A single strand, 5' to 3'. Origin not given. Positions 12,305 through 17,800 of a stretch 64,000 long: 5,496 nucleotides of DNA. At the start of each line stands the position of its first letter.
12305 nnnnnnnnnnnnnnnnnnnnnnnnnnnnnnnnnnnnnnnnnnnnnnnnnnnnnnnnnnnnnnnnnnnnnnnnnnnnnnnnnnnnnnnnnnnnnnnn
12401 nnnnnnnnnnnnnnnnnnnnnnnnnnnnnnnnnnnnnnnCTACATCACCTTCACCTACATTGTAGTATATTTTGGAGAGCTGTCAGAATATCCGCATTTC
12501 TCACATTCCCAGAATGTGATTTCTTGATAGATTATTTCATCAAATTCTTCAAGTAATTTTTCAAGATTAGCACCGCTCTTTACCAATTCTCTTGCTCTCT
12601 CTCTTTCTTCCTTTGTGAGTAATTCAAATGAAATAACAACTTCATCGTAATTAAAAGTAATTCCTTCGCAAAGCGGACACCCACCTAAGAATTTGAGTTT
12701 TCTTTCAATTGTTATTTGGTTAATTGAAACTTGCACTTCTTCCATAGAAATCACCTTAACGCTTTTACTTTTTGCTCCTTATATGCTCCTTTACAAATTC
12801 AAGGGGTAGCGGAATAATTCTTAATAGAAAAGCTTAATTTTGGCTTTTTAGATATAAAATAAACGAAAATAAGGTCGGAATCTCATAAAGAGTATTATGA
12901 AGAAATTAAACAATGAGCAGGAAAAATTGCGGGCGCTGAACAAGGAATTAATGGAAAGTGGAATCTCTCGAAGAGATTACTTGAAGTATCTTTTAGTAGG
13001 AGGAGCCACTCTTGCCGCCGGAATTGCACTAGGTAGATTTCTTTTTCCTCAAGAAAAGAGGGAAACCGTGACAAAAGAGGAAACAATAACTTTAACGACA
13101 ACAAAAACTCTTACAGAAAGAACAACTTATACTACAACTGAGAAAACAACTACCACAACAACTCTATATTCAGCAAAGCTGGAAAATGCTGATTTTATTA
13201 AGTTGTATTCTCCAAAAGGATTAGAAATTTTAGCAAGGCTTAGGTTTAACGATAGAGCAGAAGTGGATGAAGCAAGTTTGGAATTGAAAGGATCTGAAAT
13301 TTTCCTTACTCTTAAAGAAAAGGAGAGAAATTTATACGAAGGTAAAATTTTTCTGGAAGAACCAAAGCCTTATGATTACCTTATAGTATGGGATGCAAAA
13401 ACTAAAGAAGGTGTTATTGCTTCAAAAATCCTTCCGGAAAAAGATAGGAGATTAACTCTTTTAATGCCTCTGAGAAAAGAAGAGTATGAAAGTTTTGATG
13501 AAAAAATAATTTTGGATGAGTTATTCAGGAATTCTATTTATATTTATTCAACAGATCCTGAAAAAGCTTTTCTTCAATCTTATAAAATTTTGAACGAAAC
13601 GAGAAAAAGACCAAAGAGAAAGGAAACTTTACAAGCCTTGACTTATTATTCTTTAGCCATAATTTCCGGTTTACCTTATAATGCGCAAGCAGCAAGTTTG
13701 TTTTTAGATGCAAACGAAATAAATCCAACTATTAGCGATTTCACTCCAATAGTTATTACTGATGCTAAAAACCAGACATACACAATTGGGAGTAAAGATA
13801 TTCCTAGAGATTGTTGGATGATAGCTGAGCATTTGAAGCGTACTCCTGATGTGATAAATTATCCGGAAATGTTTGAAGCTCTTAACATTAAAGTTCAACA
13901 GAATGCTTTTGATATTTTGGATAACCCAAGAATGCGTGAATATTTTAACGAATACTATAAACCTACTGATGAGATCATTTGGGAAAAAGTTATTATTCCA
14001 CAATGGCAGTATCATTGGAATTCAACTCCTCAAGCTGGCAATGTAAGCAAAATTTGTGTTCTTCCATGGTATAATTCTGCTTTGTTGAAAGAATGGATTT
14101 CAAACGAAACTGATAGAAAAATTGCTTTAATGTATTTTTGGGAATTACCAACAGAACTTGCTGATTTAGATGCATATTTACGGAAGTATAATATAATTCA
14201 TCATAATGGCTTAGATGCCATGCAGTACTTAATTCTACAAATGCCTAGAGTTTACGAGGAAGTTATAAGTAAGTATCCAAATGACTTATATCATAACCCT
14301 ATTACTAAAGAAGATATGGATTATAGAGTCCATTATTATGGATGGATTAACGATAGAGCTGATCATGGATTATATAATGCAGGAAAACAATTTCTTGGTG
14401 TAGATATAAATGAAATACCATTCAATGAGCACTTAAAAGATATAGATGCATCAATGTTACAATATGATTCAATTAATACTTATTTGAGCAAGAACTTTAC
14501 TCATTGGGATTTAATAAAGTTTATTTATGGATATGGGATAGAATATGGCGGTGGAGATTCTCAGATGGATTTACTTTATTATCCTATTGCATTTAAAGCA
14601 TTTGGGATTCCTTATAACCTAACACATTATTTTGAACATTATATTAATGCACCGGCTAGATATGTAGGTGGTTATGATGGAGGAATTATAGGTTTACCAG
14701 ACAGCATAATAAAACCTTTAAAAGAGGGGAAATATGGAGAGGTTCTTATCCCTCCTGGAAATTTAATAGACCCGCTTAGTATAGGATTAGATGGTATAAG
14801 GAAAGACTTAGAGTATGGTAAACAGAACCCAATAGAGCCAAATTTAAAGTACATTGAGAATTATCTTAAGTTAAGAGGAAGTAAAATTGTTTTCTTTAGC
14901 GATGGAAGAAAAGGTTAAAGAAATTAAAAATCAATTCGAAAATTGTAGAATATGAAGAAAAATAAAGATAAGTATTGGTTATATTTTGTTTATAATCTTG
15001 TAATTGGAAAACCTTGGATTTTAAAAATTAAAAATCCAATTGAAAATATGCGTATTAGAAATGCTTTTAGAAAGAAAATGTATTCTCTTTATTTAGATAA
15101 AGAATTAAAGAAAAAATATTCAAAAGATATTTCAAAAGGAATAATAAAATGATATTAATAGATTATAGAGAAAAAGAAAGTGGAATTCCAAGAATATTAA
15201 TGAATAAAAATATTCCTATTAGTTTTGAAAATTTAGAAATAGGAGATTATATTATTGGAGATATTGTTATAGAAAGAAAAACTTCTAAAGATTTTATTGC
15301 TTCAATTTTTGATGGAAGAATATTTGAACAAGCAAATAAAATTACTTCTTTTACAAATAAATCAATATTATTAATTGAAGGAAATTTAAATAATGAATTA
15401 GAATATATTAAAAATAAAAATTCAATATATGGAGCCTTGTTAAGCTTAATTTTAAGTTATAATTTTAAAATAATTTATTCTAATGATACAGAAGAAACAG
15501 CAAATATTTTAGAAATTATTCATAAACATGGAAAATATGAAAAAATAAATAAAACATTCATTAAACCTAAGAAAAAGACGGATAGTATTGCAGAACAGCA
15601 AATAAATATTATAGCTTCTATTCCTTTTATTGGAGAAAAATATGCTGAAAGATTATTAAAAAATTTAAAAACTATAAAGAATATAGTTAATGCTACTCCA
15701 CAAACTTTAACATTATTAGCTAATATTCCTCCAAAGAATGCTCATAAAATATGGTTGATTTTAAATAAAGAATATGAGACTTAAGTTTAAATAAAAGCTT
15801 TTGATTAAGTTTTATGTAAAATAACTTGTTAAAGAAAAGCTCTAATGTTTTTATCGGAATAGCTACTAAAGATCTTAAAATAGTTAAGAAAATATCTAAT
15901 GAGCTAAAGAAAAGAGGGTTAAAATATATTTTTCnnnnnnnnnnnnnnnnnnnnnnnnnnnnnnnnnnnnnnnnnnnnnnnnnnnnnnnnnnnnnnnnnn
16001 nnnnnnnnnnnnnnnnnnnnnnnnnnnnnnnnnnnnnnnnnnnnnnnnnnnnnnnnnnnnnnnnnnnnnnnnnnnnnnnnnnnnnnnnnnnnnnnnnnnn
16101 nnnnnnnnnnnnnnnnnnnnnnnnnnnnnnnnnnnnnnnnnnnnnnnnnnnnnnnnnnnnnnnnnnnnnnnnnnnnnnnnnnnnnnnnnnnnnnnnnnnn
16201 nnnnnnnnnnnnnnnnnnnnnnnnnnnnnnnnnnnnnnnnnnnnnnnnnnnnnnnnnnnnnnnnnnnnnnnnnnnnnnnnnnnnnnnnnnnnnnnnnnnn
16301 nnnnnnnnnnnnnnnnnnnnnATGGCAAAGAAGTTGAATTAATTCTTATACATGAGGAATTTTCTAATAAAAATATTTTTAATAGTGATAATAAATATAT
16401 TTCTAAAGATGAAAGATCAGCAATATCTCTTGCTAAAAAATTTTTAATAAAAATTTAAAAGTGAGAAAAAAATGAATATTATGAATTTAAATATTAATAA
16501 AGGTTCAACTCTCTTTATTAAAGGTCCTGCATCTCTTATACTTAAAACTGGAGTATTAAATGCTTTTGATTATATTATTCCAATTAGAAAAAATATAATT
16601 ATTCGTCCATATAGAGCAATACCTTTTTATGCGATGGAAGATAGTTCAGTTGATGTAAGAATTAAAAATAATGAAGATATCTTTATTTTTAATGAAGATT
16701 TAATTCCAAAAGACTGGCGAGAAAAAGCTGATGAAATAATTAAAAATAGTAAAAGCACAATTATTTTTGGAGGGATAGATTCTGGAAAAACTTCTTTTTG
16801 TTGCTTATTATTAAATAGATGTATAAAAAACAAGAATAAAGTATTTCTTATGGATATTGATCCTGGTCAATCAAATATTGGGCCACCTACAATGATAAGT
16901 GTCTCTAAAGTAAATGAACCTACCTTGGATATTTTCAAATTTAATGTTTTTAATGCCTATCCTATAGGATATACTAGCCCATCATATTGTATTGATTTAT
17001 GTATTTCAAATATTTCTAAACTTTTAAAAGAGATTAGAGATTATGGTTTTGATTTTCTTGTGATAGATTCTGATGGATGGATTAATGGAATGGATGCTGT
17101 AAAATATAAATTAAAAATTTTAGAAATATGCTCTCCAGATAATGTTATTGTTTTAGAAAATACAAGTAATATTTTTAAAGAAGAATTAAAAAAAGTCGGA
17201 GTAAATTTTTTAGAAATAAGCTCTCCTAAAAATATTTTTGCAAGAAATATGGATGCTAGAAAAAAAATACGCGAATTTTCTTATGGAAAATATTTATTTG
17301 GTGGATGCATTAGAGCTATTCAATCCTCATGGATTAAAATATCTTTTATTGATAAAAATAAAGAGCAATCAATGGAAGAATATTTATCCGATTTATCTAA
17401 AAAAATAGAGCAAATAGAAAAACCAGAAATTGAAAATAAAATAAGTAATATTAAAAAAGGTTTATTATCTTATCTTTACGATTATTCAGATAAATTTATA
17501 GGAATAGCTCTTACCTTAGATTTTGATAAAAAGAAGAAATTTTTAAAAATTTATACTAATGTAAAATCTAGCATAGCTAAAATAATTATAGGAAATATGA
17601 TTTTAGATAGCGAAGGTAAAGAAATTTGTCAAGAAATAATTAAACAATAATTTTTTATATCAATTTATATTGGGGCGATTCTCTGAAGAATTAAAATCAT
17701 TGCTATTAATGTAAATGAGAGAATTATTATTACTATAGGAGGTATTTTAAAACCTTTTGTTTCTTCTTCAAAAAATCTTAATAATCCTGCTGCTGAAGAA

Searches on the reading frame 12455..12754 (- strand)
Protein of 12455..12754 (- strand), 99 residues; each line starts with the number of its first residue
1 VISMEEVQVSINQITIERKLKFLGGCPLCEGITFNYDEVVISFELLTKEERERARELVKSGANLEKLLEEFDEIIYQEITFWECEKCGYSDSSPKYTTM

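Call 3: search_protein_families(library=pfam, proteins=[window:12455-12754:-], max_evalue=0.1)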
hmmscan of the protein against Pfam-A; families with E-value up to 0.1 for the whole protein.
window:12455-12754:- (99 aa): 2 families
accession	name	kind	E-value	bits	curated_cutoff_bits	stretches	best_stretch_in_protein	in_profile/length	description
PF23145.1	Zf_2nd_IFT121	-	0.03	14.5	25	0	75-88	10-23/45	IFT121, second zinc finger domain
PF13453.11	Zn_ribbon_TFIIB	-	0.03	14.2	22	0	70-88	8-26/41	Transcription factor zinc-finger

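Call 38: search_protein_families(library=phrogs, proteins=[window:12455-12754:-], max_evalue=0.01)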
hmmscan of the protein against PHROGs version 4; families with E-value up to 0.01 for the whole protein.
window:12455-12754:- (99 aa): 1 family
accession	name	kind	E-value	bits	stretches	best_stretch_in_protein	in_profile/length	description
phrog_5162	-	unknown function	0.0035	17.9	1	39-97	8-64/201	-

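Call 79: search_protein_families(library=padloc, proteins=[window:12455-12754:-], max_evalue=0.01)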
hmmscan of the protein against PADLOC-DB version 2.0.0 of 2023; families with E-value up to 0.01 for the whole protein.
window:12455-12754:- (99 aa): 0 families

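Call 80: search_protein_families(library=ncbifam, proteins=[window:12455-12754:-], max_evalue=0.001)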
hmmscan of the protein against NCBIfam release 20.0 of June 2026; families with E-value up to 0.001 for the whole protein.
window:12455-12754:- (99 aa): 0 families

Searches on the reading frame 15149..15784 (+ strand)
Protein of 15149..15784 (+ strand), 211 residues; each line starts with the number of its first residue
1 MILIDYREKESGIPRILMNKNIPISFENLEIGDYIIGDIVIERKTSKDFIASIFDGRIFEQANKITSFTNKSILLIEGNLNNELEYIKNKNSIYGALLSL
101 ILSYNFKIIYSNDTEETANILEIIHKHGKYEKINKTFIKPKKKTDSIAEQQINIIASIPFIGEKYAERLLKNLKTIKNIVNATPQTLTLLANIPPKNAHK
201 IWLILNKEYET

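Call 47: search_protein_families(library=pfam, proteins=[window:15149-15784:+], max_evalue=0.00001)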
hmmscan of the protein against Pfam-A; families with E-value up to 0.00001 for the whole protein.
window:15149-15784:+ (211 aa): 3 families
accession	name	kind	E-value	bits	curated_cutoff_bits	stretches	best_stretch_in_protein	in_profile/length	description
PF02732.21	ERCC4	-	3.3e-29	102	24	1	4-122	1-138/140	ERCC4 domain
PF14520.12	HHH_5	-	3.1e-08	34.4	27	1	156-203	5-53/57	Helix-hairpin-helix domain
PF12826.13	HHH_2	-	5.1e-06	27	27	0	157-202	7-52/64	Helix-hairpin-helix motif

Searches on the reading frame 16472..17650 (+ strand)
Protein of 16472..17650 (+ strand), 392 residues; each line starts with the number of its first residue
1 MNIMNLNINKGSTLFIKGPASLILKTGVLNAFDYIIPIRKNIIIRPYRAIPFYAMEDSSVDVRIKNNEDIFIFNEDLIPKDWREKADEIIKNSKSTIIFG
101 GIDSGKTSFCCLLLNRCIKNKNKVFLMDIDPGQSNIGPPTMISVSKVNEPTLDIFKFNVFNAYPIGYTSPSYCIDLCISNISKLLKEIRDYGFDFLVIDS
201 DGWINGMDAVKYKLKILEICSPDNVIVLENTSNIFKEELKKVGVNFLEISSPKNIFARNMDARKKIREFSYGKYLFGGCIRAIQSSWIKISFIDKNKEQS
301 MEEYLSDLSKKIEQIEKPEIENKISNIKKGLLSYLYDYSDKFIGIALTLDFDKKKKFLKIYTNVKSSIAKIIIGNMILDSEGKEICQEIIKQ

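Call 47: search_protein_families(library=pfam, proteins=[window:16472-17650:+], max_evalue=0.00001)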
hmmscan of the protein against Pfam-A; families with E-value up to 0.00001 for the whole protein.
window:16472-17650:+ (392 aa): 1 family
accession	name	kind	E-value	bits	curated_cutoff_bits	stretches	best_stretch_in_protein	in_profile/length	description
PF16575.11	CLP1_P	-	2e-37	129.3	26.6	1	100-276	1-187/188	mRNA cleavage and polyadenylation factor CLP1 P-loop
